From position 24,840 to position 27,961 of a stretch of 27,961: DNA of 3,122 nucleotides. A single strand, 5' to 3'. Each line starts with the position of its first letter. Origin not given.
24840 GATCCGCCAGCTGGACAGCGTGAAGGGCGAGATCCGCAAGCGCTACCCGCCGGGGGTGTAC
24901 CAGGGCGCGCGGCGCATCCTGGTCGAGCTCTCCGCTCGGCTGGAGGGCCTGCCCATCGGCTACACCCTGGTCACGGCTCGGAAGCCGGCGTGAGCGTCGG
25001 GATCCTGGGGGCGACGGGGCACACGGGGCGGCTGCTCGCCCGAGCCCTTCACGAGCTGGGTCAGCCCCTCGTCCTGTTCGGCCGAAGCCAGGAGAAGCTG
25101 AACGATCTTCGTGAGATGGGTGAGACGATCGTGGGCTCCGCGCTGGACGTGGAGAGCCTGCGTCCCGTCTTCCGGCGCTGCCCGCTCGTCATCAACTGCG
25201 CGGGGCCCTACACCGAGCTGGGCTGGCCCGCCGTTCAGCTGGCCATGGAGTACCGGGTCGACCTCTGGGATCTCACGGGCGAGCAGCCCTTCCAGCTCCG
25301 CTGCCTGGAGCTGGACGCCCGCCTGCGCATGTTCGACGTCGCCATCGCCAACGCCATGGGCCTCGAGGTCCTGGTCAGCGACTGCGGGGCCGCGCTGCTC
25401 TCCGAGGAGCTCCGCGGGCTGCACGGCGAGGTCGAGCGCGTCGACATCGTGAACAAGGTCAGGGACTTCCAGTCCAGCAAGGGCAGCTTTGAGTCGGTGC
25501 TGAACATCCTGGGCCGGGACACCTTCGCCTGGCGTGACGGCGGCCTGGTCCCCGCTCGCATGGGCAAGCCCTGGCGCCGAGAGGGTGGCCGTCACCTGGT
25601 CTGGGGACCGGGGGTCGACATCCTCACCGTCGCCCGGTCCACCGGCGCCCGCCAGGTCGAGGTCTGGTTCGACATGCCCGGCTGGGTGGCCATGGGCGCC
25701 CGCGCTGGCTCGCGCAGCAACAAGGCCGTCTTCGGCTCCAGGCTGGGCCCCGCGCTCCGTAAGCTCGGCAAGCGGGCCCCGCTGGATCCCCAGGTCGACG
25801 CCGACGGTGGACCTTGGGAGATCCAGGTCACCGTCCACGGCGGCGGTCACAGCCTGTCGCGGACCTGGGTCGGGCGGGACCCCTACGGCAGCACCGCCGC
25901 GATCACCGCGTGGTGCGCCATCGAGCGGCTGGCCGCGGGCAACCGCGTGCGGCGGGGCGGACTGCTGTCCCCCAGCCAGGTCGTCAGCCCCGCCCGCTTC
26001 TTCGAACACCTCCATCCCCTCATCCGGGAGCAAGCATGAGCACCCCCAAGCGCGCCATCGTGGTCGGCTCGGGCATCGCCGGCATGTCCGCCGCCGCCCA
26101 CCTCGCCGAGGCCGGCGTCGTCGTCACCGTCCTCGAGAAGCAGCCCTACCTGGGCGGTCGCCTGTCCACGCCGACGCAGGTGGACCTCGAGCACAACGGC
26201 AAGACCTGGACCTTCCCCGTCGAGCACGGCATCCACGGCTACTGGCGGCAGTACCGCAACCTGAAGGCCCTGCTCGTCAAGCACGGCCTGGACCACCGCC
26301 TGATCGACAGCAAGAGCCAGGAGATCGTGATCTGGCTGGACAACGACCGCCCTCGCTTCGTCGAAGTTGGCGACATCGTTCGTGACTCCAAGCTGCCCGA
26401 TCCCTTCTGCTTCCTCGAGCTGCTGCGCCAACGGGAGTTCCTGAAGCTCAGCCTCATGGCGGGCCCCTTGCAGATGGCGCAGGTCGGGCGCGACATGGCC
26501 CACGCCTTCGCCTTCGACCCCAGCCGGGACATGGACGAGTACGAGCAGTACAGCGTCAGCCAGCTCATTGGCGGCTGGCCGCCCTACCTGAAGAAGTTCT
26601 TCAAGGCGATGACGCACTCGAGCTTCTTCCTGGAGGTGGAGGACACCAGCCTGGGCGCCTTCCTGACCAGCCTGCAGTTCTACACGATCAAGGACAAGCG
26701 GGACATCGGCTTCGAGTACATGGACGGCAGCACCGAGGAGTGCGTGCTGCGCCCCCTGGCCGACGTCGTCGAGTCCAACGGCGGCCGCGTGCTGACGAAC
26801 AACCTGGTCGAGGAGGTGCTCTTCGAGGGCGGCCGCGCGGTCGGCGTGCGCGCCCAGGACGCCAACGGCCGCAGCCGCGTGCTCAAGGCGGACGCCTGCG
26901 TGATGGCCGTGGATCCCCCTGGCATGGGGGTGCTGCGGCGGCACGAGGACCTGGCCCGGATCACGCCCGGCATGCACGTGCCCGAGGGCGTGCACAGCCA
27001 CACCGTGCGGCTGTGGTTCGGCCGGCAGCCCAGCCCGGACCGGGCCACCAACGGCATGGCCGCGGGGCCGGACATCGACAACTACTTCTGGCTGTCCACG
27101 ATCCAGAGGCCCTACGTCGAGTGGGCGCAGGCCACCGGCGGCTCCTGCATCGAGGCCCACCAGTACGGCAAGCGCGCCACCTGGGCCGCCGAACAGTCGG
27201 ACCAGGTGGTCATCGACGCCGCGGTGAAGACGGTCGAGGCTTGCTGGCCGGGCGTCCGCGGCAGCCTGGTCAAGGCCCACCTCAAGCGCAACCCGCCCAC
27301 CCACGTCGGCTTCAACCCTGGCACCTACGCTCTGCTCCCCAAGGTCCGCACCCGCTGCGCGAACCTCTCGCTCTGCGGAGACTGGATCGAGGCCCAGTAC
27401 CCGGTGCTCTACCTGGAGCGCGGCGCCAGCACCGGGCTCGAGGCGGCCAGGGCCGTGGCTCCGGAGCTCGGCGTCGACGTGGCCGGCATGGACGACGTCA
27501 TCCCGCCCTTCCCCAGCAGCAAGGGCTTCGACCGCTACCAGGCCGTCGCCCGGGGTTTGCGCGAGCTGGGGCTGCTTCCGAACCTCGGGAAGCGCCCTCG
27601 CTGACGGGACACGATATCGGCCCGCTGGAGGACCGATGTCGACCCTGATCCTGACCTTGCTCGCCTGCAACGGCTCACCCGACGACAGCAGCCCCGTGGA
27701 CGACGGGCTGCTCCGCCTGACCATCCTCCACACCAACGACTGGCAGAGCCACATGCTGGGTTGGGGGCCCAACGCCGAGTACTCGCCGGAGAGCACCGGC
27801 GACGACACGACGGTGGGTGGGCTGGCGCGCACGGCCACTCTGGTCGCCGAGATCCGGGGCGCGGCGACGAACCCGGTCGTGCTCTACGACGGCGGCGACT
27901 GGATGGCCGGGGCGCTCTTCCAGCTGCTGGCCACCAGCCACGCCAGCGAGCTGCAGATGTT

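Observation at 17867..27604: Soluble-AC-like STAND cyclase heads a translationally coupled small-molecule tailoring operon, opposite a tandem cNMP receptor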

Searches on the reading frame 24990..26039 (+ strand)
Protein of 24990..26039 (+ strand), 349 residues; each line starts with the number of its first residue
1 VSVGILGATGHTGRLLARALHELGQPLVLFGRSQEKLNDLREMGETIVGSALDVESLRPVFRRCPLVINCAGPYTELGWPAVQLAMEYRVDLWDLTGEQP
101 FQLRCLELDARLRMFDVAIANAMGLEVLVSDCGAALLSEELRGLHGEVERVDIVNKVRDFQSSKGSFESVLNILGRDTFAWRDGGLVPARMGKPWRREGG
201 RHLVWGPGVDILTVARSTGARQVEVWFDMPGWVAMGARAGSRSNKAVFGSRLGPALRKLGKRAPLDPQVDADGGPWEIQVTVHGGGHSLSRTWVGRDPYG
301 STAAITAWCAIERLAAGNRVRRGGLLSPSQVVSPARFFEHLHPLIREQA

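Call 4: search_protein_families(library=pfam, proteins=[window:24990-26039:+], max_evalue=0.01)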
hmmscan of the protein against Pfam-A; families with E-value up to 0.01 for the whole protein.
window:24990-26039:+ (349 aa): 4 families
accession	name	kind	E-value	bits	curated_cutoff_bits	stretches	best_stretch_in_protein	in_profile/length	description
PF13460.12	NAD_binding_10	-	9.8e-08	32.5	27.2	1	7-73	1-70/184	NAD(P)H-binding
PF03435.24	Sacchrp_dh_NADP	-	0.00031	21.5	25.1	1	3-94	1-97/129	Saccharopine dehydrogenase NADP binding domain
PF01370.27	Epimerase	-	0.001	19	20.9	1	5-79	3-79/240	NAD dependent epimerase/dehydratase family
PF01118.30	Semialdhyde_dh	-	0.0072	17.2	26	0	3-71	2-74/121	Semialdehyde dehydrogenase, NAD binding domain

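Call 6: search_protein_families(library=ncbifam, proteins=[window:24990-26039:+], max_evalue=0.001)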
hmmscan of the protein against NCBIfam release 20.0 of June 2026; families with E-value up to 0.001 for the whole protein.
window:24990-26039:+ (349 aa): 2 families
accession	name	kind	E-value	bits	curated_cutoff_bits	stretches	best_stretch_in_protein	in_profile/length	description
NF006409.0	PRK08655.1-3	equivalog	8.6e-05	22.2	310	1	1-40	1-40/290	prephenate dehydrogenase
TIGR03466.1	HpnA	hypoth_equivalog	0.0006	18.8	367.65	1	5-74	5-75/327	hopanoid-associated sugar epimerase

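Call 21: search_solved_structures(query=window:24990-26039:+, max_evalue=1)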
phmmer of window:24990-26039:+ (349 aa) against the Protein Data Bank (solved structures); distinct sequences matched with E-value up to 1: 16.
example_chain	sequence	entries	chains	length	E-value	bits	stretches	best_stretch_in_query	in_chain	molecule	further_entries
9xzp_A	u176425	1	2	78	0.0014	21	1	1-72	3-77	De novo protein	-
3emk_A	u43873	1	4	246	0.0079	18.6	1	5-48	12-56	GLUCOSE/RIBITOL DEHYDROGENASE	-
3enn_A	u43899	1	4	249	0.0081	18.5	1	5-48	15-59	GLUCOSE/RIBITOL DEHYDROGENASE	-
3wj7_A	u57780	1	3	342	0.0098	18.2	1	5-86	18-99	Putative oxidoreductase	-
8a3x_A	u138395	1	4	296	0.1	14.9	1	2-50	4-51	NAD_binding_2 domain-containing protein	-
8a5z_A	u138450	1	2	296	0.1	14.9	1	2-50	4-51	NAD_binding_2 domain-containing protein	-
2gf2_A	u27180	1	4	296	0.13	14.5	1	1-75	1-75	3-hydroxyisobutyrate dehydrogenase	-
3asu_A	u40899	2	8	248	0.15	14.3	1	3-57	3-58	Short-chain dehydrogenase/reductase SDR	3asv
2i9p_A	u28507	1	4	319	0.15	14.3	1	1-75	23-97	3-hydroxyisobutyrate dehydrogenase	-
2x4g_A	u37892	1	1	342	0.19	14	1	4-76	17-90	NUCLEOSIDE-DIPHOSPHATE-SUGAR EPIMERASE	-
3f9i_A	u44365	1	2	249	0.21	13.9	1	5-41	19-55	3-oxoacyl-[acyl-carrier-protein] reductase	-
7ar7_P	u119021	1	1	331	0.28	13.5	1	5-73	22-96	NADH dehydrogenase [ubiquinone] 1 alpha subcomplex subunit 9, mitochondrial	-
7a23_T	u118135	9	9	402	0.39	13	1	5-73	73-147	39kDa | NADH dehydrogenase [ubiquinone] 1 alpha subcomplex subunit 9, mitochondrial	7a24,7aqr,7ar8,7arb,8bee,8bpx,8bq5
4gbj_A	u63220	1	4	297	0.43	12.8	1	6-54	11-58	6-phosphogluconate dehydrogenase NAD-binding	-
3abi_A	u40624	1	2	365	0.46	12.7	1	2-120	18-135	Putative uncharacterized protein PH1688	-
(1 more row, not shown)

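Call 63: search_protein_representatives(protein=window:24990-26036:+)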
Query: 349 residues. Proteins with E-value up to 0.001 (for the whole library): 2352; up to 1e-10: 483; up to 1e-30: 15. The best 150 are listed.
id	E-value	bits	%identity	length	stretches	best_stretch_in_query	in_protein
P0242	5.7e-205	696.7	87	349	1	1-348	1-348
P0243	7.7e-69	248.9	48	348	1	3-345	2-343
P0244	6.7e-67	242.5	46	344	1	3-342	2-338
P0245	4.1e-41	157.7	39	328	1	3-344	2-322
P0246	1.5e-35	139.4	36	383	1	3-341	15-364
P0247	4.7e-34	134.5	34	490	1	3-346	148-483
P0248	1.5e-32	129.5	35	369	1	2-341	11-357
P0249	1.7e-32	129.3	36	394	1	4-341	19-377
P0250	2.2e-32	129.0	31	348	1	2-345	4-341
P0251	3.4e-32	128.3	31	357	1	4-341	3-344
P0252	1.7e-31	126.1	37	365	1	3-339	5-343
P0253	2.7e-31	125.4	31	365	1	3-339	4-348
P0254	2.9e-31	125.3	34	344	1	3-340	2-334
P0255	5.5e-31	124.4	33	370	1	3-343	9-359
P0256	8.6e-31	123.7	41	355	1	49-344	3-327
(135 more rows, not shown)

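Call 71: predict_structure(alignment_id=A5)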
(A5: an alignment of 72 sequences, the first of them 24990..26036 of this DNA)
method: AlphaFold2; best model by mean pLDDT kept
length: 349 residues; sequences in the alignment: 72
mean_pLDDT: 92.8   pTM: 0.92
mean pLDDT of the five models: 92.8, 92.7, 92.4, 92.2, 91.8
residues with pLDDT >= 90: 266; 70-90: 71; 50-70: 12; < 50: 0
segments of 3 or more residues with pLDDT < 50: none
pLDDT, mean of each block of 10 residues (from residue 1): 97 97 98 98 98 97 98 94 98 95 97 96 97 98 98 90 77 87 96 87 94 97 95 87 84 86 65 88 98 95 97 86 91 96 92
secondary structure, 60 per line:
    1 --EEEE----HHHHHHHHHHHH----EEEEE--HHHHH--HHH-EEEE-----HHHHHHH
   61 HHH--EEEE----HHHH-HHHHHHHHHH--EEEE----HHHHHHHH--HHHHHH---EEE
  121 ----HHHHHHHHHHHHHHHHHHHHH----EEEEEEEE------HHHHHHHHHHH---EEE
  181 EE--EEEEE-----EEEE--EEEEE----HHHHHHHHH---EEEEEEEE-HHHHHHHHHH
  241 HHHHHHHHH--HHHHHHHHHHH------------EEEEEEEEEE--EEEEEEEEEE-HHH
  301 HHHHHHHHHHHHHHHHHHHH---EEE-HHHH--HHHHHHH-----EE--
elements in order: E3-6 H11-22 E27-31 H34-38 E45-48 H54-63 E66-69 H74-77 H79-88 E91-94 H99-106 H109-114 E118-120 H125-145 E150-157 H164-174 E178-182 E185-189 E195-198 E201-205 H210-218 E222-229 H231-249 H252-262 E275-284 E287-296 H298-320 E324-326 H328-331 H334-340

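Call 88: search_protein_families(library=padloc, proteins=[window:24990-26039:+], max_evalue=0.001)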
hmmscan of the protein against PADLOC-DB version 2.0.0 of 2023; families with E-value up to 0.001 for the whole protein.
window:24990-26039:+ (349 aa): 0 families

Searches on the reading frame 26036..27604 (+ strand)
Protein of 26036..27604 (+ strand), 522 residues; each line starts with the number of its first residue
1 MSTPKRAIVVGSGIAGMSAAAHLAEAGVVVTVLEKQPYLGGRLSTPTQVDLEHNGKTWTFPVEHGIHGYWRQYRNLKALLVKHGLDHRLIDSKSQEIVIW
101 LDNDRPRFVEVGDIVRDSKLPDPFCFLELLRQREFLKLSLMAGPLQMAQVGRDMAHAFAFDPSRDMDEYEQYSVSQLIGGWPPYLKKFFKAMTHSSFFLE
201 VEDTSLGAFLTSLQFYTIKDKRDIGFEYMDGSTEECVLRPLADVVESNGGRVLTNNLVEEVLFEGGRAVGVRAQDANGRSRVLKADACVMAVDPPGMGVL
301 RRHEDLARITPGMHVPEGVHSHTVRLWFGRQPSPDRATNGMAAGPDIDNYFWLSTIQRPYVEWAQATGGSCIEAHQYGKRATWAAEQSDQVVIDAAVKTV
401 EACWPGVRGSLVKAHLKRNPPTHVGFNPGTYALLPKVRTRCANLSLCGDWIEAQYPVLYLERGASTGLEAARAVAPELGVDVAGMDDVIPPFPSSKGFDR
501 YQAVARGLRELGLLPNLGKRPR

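Call 4: search_protein_families(library=pfam, proteins=[window:26036-27604:+], max_evalue=0.01)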
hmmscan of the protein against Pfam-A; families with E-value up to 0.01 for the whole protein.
window:26036-27604:+ (522 aa): 14 families
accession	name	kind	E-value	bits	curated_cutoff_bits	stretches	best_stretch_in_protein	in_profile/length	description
PF01593.30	Amino_oxidase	-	1.2e-27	97.7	19.8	1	14-474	1-442/443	Flavin containing amine oxidoreductase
PF13450.12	NAD_binding_8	-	1.2e-15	57.9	21.9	1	9-80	1-65/68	NAD(P)-binding Rossmann-like domain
PF01266.30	DAO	-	1e-11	45.4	27.9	1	7-40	2-35/353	FAD dependent oxidoreductase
PF12831.13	FAD_oxidored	-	8.2e-10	39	27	1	8-74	3-65/416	FAD dependent oxidoreductase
PF00890.30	FAD_binding_2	-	6.5e-09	35.9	20.4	1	7-42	2-37/414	FAD binding domain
PF07992.20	Pyr_redox_2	-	2.3e-05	24.4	26.1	1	6-39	2-36/291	Pyridine nucleotide-disulphide oxidoreductase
PF01494.25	FAD_binding_3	-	0.00021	21.1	22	1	7-36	4-33/349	FAD binding domain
PF00070.33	Pyr_redox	-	0.00028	21.8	22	1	6-40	1-35/82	Pyridine nucleotide-disulphide oxidoreductase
PF00732.25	GMC_oxred_N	-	0.00038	20.8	23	1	241-291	134-187/218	GMC oxidoreductase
PF03486.20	HI0933_like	-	0.00042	20.3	50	1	6-43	2-39/244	HI0933-like protein Rossmann domain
PF06100.17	MCRA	-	0.0046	16.3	23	1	5-45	2-46/495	MCRA family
PF01134.28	GIDA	-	0.006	16.1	22.1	1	7-34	2-29/391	Glucose inhibited division protein A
PF01946.23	Thi4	-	0.007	16.1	26.2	0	8-41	21-55/235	Thi4 family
PF01262.27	AlaDh_PNT_C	-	0.0075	16.2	23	1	4-37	28-61/214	Alanine dehydrogenase/PNT, C-terminal domain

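Call 6: search_protein_families(library=ncbifam, proteins=[window:26036-27604:+], max_evalue=0.001)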
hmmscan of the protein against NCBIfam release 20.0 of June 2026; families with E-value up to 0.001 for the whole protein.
window:26036-27604:+ (522 aa): 62 families (the best 25 are shown)
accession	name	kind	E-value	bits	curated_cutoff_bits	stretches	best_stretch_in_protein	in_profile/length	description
TIGR03467.1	HpnE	equivalog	3.5e-25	89.2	283.05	1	8-474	2-428/430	hydroxysqualene dehydroxylase HpnE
TIGR02731.1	phytoene_desat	equivalog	3.3e-21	75.6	569.4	1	7-455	2-434/453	15-cis-phytoene desaturase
NF005560.0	PRK07233.1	equivalog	2.5e-18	66.2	252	2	7-45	3-41/435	hypothetical protein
TIGR02732.1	zeta_caro_desat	equivalog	2.8e-18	66.1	622.15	1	8-299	3-287/474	9,9'-di-cis-zeta-carotene desaturase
NF045637.1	carotdesatCrtDProt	equivalog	4.3e-12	45.3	580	1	8-45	2-39/485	1-hydroxycarotenoid 3,4-desaturase CrtD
TIGR02734.1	crtI_fam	subfamily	4e-10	39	238.1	1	7-45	1-39/504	phytoene desaturase family protein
NF006130.0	PRK08274.1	equivalog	9.8e-10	37.8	369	1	8-105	9-107/467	FAD-dependent tricarballylate dehydrogenase TcuA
NF058655.1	CrtID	equivalog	1.4e-09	37.4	640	1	8-46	2-40/478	bifunctional phytoene desaturase/3,4-desaturase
TIGR02733.1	desat_CrtD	equivalog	1.2e-08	34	549.7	1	6-45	3-42/492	C-3',4' desaturase CrtD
NF045689.1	BCarotKetCrtO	equivalog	1.3e-08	33.9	1000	1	237-277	245-285/563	beta-carotene ketolase CrtO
TIGR01813.1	flavo_cyto_c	subfamily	1.1e-07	30.9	285.45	1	8-41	3-37/444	flavocytochrome c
NF005548.0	PRK07208.1-4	equivalog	2.8e-07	29.5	389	1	5-42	4-41/488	hypothetical protein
NF009410.0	PRK12771.1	subfamily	6.7e-07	28.2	516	1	2-43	136-177/566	NAD(P)-binding protein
NF040770.1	hetero_SS_HdrA2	exception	6.8e-07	27.8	1100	1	5-45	140-180/777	CoB-CoM heterodisulfide reductase HdrA2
NF001933.0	PRK00711.1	subfamily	8.9e-07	28.2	383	1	6-38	2-34/429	D-amino acid dehydrogenase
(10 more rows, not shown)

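Call 22: search_solved_structures(query=window:26036-27604:+, max_evalue=0.001)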
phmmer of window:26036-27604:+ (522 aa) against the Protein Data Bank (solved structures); distinct sequences matched with E-value up to 0.001: 19.
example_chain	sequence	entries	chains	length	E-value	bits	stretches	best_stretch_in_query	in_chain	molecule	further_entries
5mog_A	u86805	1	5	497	2.9e-11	45.8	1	3-292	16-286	Phytoene dehydrogenase, chloroplastic/chromoplastic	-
3ka7_A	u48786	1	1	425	1.2e-06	30.6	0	6-45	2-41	Oxidoreductase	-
5ts5_A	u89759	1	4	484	1.5e-05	27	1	2-46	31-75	Amine oxidase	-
9rvj_A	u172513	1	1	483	2.9e-05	26.1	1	3-45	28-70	Tetrapodal ancestor of L-amino acid oxidase: Q225H - W377I double mutant with phenylalanin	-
9run_A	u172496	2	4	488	3e-05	26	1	3-45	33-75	Tetrapodal ancestor of L-amino acid oxidase: Q225H-W377I double mutant | Tetrapodal ancestor of L-amino acid oxidases: W377I mutant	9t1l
9t73_B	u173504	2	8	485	3.6e-05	25.8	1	3-45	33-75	Tetrapodal ancestor of L-amino acid oxidases: I224A-Q225H-P361-PREGA-L367 bound to phenyla | Tetrapodal ancestor of L-amino acid oxidase: I224A-Q225H-P361-PREGA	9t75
9rvh_A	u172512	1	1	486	3.6e-05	25.8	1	3-45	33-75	Tetrapodal ancestor of L-amino acid oxidase: Q225A-Loop (P361-PREGA-L367) mutant with phen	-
9rum_A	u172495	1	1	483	3.6e-05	25.8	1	3-45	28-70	Tetrapodal ancestor of L-amino acid oxidase: Q225A mutant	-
9qs1_A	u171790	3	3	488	3.6e-05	25.7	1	3-45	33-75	Tetrapodal ancestor of L-amino acis oxidases | Tetrapodal ancestor of L-amino acid oxidases | Tetrapodal ancestor of L-amino acid oxidases co-crystallised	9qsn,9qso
4e0v_A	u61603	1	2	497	3.9e-05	25.6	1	2-46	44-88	L-amino-acid oxidase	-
7bkb_A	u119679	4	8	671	4.4e-05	25.5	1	4-45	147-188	CoB--CoM heterodisulfide reductase iron-sulfur subunit A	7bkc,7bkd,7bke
5z2g_A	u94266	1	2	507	5.7e-05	25.1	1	2-46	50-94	L-amino acid oxidase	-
3kve_A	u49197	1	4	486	9.4e-05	24.4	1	2-46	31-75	L-amino acid oxidase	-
1f8r_A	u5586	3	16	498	0.00012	24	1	2-46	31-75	L-AMINO ACID OXIDASE | L-amino-acid oxidase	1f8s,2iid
1reo_A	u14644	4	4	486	0.00021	23.2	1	2-47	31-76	AHPLAAO | L-amino acid oxidase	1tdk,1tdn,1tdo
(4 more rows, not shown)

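Call 88: search_protein_families(library=padloc, proteins=[window:26036-27604:+], max_evalue=0.001)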
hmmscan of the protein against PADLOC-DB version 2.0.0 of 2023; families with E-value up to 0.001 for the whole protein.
window:26036-27604:+ (522 aa): 1 family
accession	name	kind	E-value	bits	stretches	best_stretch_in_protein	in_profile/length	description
PDLC01086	C3a186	-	3.7e-10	37.6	1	5-47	1-43/384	"C-3?,4? desaturase"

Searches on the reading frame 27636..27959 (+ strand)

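Call 4: search_protein_families(library=pfam, proteins=[window:27636-27959:+], max_evalue=0.01)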
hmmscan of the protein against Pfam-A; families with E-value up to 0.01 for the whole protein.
window:27636-27959:+ (108 aa): 0 families

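Call 6: search_protein_families(library=ncbifam, proteins=[window:27636-27959:+], max_evalue=0.001)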
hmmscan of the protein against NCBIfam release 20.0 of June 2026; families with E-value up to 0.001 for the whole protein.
window:27636-27959:+ (108 aa): 2 families
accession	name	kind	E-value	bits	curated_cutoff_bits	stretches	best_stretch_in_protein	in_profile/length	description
NF006938.0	PRK09420.1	equivalog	7.9e-05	21.2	486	1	26-93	23-82/648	bifunctional 2',3'-cyclic-nucleotide 2'-phosphodiesterase/3'-nucleotidase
NF006935.0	PRK09419.1-2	equivalog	0.00013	19.7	2801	1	2-93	21-104/1445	multifunctional 2',3'-cyclic-nucleotide 2'-phosphodiesterase/3'-nucleotidase/5'-nucleotidase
